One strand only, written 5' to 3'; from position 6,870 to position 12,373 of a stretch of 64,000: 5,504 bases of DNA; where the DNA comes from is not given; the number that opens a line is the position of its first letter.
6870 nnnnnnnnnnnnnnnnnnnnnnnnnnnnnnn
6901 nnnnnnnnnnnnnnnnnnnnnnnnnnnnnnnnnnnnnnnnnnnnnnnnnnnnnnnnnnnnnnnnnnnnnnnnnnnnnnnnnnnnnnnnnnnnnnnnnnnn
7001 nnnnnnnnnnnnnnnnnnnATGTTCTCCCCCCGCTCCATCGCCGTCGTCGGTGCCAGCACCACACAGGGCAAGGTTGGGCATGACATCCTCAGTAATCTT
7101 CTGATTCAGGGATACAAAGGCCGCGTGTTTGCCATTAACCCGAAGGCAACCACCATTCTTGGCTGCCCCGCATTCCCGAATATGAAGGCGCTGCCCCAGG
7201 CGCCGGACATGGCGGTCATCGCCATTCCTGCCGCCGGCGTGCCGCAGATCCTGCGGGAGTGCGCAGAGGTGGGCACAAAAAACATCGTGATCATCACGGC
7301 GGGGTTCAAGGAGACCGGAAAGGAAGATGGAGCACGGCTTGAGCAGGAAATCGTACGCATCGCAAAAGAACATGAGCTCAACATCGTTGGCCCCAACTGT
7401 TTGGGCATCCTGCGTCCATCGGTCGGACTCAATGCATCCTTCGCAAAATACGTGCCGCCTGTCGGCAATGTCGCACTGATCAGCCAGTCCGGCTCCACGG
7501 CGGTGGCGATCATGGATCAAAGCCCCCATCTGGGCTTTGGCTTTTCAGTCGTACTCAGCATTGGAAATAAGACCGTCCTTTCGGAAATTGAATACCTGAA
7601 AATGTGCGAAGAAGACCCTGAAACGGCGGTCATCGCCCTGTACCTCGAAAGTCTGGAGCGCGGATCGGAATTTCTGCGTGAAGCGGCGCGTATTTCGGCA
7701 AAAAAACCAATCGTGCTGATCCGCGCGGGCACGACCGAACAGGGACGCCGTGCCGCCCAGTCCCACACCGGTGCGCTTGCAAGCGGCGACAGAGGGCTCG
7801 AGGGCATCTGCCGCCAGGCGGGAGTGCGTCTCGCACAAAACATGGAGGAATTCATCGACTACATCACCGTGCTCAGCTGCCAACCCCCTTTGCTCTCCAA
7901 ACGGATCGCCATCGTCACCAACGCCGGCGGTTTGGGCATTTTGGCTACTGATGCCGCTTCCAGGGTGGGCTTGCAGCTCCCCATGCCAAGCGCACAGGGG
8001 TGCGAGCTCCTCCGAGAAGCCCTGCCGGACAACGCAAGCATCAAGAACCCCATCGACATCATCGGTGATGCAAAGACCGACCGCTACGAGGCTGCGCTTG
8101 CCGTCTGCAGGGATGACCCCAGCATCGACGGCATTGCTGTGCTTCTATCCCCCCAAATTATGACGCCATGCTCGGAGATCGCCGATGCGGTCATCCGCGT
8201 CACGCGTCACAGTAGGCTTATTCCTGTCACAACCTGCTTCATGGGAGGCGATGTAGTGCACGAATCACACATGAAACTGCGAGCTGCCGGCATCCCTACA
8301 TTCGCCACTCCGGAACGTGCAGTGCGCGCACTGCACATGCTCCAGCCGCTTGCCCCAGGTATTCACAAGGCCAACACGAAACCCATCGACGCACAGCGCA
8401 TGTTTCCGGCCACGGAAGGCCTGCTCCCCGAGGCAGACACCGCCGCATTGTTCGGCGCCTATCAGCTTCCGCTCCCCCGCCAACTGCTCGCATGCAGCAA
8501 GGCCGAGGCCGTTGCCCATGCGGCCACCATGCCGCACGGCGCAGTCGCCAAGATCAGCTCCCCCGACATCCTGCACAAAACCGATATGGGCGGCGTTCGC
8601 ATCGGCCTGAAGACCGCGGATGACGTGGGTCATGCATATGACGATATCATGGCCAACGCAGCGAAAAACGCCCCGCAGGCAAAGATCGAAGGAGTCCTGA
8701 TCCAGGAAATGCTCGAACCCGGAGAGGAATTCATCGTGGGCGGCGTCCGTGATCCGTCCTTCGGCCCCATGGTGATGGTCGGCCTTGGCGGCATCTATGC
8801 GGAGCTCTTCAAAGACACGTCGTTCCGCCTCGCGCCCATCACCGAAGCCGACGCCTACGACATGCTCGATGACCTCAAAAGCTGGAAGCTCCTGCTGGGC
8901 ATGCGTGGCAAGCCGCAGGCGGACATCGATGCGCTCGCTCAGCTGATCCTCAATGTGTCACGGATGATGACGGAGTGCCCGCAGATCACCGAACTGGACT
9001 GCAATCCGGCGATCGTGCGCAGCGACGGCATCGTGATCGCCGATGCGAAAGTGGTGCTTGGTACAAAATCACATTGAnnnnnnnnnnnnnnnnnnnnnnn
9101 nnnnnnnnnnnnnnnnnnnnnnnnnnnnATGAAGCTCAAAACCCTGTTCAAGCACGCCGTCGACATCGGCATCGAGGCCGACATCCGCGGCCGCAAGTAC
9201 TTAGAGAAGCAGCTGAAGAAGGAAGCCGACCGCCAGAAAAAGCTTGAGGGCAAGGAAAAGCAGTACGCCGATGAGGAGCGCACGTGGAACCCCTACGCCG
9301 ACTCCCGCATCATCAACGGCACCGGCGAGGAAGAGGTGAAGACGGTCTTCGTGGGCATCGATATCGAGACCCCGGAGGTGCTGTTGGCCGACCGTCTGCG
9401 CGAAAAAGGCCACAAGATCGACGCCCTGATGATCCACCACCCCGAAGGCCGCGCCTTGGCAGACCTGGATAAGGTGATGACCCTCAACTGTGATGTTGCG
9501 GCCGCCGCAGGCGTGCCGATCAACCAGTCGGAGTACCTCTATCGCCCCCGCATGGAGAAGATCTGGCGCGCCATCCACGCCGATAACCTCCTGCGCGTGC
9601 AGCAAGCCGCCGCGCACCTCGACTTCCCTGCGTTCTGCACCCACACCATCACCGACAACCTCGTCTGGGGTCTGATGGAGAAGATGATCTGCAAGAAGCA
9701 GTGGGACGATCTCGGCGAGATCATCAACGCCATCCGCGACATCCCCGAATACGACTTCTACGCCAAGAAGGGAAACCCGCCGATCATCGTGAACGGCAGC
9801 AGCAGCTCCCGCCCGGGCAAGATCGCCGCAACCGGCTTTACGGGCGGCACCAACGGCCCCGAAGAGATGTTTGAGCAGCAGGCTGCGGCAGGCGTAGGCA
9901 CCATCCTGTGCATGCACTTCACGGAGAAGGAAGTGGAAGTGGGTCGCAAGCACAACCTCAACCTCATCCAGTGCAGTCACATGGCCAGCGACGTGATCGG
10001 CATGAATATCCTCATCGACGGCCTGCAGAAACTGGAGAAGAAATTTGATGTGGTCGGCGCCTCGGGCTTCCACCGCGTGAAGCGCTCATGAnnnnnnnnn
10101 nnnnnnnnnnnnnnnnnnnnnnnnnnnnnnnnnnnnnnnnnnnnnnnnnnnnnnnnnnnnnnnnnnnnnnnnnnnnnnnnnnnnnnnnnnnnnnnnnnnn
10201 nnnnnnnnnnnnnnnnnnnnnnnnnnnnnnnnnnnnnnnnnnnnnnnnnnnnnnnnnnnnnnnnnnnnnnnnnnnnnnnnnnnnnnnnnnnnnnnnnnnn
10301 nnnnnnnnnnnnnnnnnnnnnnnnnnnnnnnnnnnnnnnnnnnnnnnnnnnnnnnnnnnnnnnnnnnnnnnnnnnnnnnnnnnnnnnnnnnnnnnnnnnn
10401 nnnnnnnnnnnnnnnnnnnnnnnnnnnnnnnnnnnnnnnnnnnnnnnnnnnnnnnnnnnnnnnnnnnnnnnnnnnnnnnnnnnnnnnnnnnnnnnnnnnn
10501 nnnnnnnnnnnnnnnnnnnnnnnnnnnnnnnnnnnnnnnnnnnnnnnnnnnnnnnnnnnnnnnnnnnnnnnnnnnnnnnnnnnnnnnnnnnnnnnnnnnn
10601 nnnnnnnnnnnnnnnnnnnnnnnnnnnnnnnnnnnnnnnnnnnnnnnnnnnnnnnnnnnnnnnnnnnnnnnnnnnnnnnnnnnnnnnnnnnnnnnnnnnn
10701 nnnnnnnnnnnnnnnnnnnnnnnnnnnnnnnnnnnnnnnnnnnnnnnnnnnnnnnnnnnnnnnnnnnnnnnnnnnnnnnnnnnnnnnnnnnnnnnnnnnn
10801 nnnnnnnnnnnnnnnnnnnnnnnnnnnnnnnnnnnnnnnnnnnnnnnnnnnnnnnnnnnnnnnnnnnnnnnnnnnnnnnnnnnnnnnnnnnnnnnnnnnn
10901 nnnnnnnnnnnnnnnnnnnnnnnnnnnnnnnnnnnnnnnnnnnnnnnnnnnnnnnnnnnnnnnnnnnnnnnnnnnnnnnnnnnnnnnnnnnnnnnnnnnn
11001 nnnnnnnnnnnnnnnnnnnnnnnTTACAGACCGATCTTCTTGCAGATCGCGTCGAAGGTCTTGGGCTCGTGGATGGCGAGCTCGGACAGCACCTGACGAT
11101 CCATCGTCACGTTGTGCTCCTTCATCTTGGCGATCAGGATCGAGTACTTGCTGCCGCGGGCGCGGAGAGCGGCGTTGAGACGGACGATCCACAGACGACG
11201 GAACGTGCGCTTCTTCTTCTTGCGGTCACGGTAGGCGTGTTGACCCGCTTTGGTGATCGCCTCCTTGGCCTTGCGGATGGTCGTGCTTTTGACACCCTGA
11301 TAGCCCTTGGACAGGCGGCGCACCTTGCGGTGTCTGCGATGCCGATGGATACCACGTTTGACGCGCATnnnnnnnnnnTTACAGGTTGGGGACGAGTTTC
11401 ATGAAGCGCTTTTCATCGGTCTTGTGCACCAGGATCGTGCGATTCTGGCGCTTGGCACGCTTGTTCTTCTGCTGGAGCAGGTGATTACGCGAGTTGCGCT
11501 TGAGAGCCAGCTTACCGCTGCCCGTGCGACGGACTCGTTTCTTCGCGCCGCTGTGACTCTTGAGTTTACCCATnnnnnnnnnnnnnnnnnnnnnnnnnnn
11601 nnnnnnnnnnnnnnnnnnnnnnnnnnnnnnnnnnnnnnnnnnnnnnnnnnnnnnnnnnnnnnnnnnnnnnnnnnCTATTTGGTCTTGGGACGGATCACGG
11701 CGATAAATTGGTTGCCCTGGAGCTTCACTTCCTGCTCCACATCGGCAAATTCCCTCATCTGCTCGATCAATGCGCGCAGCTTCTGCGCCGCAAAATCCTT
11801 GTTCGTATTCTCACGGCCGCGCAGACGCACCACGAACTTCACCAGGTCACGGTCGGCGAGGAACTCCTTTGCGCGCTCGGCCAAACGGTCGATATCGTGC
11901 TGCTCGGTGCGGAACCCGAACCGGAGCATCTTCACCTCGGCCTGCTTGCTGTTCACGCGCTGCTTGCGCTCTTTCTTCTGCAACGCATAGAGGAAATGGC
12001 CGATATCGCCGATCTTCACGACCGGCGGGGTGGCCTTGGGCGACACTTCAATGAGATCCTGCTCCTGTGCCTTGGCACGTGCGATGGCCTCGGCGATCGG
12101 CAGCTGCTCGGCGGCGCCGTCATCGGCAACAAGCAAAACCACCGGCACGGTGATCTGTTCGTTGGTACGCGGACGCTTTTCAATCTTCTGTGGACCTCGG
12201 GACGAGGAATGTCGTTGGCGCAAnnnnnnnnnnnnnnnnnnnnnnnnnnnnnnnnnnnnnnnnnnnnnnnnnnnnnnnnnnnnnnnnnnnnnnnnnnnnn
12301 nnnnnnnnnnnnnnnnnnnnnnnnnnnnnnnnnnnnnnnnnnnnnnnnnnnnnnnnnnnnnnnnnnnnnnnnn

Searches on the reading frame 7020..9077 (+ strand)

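Call 78: search_protein_families(library=pfam, proteins=[window:7020-9077:+], max_evalue=0.1)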
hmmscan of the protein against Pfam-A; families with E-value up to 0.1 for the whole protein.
window:7020-9077:+ (685 aa): 5 families
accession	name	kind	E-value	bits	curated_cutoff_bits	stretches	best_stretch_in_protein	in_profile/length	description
PF13549.11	ATP-grasp_5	-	1.7e-72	243.8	27.6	1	466-680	7-221/221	ATP-grasp domain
PF13607.11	Succ_CoA_lig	-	4.4e-45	153.3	27.4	1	149-285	2-138/138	Succinyl-CoA ligase like flavodoxin domain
PF13380.12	CoA_binding_2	-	4.9e-26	91.9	22.8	1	5-131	1-114/116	CoA binding domain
PF02629.25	CoA_binding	-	2.5e-15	57.4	22.3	1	4-95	3-97/97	CoA binding domain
PF19045.5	Ligase_CoA_2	-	3.8e-10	40.5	23.7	1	297-429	2-138/162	Ligase-CoA domain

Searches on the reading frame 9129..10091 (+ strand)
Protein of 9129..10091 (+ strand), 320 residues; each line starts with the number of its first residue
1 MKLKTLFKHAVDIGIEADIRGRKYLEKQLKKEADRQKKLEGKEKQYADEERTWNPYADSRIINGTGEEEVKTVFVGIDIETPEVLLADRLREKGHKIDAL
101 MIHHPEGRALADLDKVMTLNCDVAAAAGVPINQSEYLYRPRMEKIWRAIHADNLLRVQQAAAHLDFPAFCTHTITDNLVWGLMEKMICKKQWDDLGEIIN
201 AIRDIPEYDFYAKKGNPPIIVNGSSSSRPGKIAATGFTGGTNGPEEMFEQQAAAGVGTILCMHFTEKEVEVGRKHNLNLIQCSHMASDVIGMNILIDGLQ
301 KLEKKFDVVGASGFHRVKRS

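Call 9: find_encoding_contigs(protein=window:9129-10091:+, flank=10000, max_places=6)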
Protein window:9129-10091:+ (320 aa): no gene with exactly this product is on record in the collection.

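Call 66: search_protein_families(library=pfam, proteins=[window:9129-10091:+])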
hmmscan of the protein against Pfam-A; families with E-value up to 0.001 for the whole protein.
window:9129-10091:+ (320 aa): 0 families

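Call 78: search_protein_families(library=pfam, proteins=[window:9129-10091:+], max_evalue=0.1)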
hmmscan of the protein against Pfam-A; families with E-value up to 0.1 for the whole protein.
window:9129-10091:+ (320 aa): 1 family
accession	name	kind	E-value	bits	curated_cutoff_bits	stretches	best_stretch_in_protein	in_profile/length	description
PF01784.24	DUF34_NIF3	-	0.0021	18.1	23.4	0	233-307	171-244/256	Duf34/NIF3 (NGG1p interacting factor 3)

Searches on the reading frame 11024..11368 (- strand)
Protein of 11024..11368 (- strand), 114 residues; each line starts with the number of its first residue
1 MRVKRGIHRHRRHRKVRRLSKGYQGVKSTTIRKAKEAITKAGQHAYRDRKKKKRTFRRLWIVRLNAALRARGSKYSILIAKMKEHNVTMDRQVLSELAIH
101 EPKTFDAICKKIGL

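Call 32: find_encoding_contigs(protein=window:11024-11368:-, flank=10000, max_places=6)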
Protein window:11024-11368:- (114 aa): 1 contig read that carries it; 1 place shown.
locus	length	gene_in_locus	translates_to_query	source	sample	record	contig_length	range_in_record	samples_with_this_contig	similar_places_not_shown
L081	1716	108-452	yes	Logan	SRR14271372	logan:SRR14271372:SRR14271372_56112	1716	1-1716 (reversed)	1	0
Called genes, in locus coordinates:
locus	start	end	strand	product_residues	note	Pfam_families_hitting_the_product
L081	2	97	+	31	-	?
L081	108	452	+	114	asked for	PF00453:Ribosomal_L20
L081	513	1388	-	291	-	-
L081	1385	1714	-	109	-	?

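Call 66: search_protein_families(library=pfam, proteins=[window:11024-11368:-])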
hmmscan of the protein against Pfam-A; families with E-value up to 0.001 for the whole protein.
window:11024-11368:- (114 aa): 1 family
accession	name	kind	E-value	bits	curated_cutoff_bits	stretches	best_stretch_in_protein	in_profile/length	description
PF00453.23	Ribosomal_L20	-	1e-37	128.9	30.8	1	2-108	1-107/107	Ribosomal protein L20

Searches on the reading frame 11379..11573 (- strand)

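Call 66: search_protein_families(library=pfam, proteins=[window:11379-11573:-])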
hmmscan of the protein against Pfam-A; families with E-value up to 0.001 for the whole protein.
window:11379-11573:- (64 aa): 1 family
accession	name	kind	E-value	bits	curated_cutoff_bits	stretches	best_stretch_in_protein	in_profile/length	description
PF01632.24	Ribosomal_L35p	-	7.5e-14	52.4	28.9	1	2-60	1-60/61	Ribosomal protein L35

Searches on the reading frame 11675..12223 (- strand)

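Call 67: search_protein_families(library=pfam, proteins=[window:11675-12223:-])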
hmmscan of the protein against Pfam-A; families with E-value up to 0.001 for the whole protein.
window:11675-12223:- (182 aa): 2 families
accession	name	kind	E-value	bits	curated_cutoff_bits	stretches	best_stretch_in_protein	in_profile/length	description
PF05198.21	IF3_N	-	3.3e-19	69.3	26.9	1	20-88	1-70/70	Translation initiation factor IF-3, N-terminal domain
PF00707.27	IF3_C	-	3.9e-19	68.8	34.8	1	96-180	2-86/86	Translation initiation factor IF-3, C-terminal domain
